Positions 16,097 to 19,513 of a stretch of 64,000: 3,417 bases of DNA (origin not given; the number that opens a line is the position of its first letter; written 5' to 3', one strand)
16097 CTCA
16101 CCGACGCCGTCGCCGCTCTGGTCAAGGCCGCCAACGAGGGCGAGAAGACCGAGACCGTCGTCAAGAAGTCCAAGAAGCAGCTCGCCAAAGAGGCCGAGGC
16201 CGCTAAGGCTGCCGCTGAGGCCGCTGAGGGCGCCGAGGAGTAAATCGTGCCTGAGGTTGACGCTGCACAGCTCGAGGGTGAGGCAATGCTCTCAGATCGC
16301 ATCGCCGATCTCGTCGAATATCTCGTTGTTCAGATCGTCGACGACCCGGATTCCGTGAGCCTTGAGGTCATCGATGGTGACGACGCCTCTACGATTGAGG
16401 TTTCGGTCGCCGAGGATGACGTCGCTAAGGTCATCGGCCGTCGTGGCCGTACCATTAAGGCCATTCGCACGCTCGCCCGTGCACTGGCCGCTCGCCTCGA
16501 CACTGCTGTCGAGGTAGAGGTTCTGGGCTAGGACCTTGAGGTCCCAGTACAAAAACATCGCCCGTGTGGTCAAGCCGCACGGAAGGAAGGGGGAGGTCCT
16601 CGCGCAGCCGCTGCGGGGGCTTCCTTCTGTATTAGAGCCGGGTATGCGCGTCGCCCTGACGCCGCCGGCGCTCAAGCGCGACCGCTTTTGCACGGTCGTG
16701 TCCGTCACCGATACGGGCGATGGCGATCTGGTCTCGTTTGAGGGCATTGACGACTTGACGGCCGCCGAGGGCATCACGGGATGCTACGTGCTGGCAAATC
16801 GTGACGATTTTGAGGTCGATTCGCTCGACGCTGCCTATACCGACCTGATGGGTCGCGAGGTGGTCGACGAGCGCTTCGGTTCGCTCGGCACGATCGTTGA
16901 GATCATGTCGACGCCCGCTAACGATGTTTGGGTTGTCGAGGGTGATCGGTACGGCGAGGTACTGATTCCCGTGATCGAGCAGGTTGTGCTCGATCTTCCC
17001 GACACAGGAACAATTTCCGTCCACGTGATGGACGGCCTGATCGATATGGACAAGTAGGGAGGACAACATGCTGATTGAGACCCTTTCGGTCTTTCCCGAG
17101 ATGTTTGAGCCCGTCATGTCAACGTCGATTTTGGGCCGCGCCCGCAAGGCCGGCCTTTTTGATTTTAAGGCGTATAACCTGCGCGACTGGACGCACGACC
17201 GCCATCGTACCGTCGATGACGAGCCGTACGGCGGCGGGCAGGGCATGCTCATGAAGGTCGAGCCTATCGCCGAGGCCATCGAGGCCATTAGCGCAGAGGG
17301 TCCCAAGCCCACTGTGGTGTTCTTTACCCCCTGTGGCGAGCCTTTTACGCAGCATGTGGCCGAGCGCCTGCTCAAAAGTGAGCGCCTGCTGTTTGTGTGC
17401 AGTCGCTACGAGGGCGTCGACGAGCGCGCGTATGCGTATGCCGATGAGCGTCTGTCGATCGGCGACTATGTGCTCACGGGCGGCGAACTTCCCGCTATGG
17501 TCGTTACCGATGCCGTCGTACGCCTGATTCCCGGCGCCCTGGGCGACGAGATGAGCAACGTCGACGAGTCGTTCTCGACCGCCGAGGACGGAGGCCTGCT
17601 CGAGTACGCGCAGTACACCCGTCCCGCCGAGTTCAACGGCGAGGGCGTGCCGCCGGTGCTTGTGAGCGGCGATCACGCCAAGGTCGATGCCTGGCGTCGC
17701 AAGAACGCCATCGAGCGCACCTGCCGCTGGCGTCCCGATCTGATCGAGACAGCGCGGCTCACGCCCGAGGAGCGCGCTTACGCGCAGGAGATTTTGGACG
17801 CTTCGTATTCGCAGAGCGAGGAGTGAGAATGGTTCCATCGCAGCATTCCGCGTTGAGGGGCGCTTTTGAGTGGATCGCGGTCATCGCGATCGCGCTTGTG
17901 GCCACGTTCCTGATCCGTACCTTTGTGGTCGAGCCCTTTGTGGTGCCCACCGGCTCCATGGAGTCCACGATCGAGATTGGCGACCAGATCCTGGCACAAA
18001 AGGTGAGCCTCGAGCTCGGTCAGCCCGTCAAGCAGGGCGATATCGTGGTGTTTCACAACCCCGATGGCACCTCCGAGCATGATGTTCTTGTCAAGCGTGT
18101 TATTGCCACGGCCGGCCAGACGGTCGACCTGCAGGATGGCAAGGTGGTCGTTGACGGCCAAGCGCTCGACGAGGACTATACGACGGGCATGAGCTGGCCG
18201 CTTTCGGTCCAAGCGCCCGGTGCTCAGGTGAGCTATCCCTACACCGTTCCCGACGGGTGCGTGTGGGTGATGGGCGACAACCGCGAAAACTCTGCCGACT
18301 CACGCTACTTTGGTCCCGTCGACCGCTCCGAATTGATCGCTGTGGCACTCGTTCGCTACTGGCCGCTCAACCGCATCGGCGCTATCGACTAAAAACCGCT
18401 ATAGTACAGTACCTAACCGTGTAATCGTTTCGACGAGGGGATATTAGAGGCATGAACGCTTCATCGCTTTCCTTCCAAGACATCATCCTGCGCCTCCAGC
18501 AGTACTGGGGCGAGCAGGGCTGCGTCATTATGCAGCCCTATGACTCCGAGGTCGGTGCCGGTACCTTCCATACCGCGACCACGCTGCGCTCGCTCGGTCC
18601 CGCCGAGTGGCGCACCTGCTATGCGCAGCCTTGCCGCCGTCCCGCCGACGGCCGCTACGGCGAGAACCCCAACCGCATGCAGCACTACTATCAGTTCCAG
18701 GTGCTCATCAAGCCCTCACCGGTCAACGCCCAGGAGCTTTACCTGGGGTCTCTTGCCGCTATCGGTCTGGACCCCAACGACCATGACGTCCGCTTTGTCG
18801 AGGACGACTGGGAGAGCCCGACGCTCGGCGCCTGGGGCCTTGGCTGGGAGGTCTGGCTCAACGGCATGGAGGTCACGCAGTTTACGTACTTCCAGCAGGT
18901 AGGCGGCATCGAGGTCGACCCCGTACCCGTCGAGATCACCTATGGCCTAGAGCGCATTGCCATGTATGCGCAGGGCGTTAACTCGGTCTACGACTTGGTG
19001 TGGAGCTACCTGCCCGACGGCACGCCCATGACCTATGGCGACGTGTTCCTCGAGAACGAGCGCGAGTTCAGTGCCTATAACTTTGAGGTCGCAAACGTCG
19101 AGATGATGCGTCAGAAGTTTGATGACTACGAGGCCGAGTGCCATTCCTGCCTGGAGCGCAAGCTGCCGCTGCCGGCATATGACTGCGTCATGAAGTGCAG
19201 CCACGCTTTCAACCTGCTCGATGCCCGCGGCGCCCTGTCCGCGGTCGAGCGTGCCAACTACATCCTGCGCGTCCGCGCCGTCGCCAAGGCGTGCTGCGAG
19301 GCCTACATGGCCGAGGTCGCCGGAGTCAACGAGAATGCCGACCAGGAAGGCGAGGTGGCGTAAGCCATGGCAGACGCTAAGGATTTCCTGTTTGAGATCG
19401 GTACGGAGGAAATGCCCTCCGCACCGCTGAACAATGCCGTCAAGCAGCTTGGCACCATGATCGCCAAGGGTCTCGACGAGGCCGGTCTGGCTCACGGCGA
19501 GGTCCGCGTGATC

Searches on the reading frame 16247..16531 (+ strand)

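Call 19: search_protein_families(library=pfam, proteins=[window:16247-16531:+])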
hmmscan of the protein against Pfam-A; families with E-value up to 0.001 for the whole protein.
window:16247-16531:+ (94 aa): 3 families
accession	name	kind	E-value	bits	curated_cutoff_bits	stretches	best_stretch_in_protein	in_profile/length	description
PF13083.13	KH_KhpA-B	-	3.6e-21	75.3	32.1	1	21-92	2-73/73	KhpA/KhpB, KH domain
PF00013.35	KH_1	-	7.9e-05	22.8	21.5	1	49-75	1-27/66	KH domain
PF07650.23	KH_2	-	0.00029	21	22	1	37-86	15-64/78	KH domain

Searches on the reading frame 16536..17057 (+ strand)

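Call 19: search_protein_families(library=pfam, proteins=[window:16536-17057:+])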
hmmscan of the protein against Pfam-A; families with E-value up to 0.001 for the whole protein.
window:16536-17057:+ (173 aa): 3 families
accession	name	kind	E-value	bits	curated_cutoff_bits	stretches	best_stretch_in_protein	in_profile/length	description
PF01782.24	RimM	-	4.2e-11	43.4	23.5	1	8-91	2-84/84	RimM N-terminal domain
PF24986.1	PRC_RimM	-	6.3e-07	29.4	27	1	102-152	2-52/69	RimM PRC barrel domain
PF05239.21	PRC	-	4e-05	24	21.2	1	100-149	5-61/78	PRC-barrel domain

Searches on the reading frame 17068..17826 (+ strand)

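Call 19: search_protein_families(library=pfam, proteins=[window:17068-17826:+])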
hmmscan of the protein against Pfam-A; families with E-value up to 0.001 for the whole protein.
window:17068-17826:+ (252 aa): 1 family
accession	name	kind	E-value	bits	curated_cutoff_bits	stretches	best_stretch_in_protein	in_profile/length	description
PF01746.26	tRNA_m1G_MT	-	6.8e-57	192.8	27.3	1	23-223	2-195/195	tRNA (Guanine-1)-methyltransferase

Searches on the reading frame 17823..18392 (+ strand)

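Call 19: search_protein_families(library=pfam, proteins=[window:17823-18392:+])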
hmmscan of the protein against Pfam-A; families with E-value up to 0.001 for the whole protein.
window:17823-18392:+ (189 aa): 1 family
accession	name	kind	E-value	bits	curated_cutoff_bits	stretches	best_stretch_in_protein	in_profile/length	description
PF10502.14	Peptidase_S26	-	8.4e-46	156.4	22.9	1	15-180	2-168/168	Signal peptidase, peptidase S26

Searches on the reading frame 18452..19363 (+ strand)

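Call 9: search_protein_families(library=pfam, proteins=[window:18452-19363:+])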
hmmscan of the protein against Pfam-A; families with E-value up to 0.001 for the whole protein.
window:18452-19363:+ (303 aa): 1 family
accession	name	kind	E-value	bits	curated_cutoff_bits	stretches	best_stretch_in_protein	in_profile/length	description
PF02091.20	tRNA-synt_2e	-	1.5e-145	484.1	27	1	8-288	1-276/278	Glycyl-tRNA synthetase alpha subunit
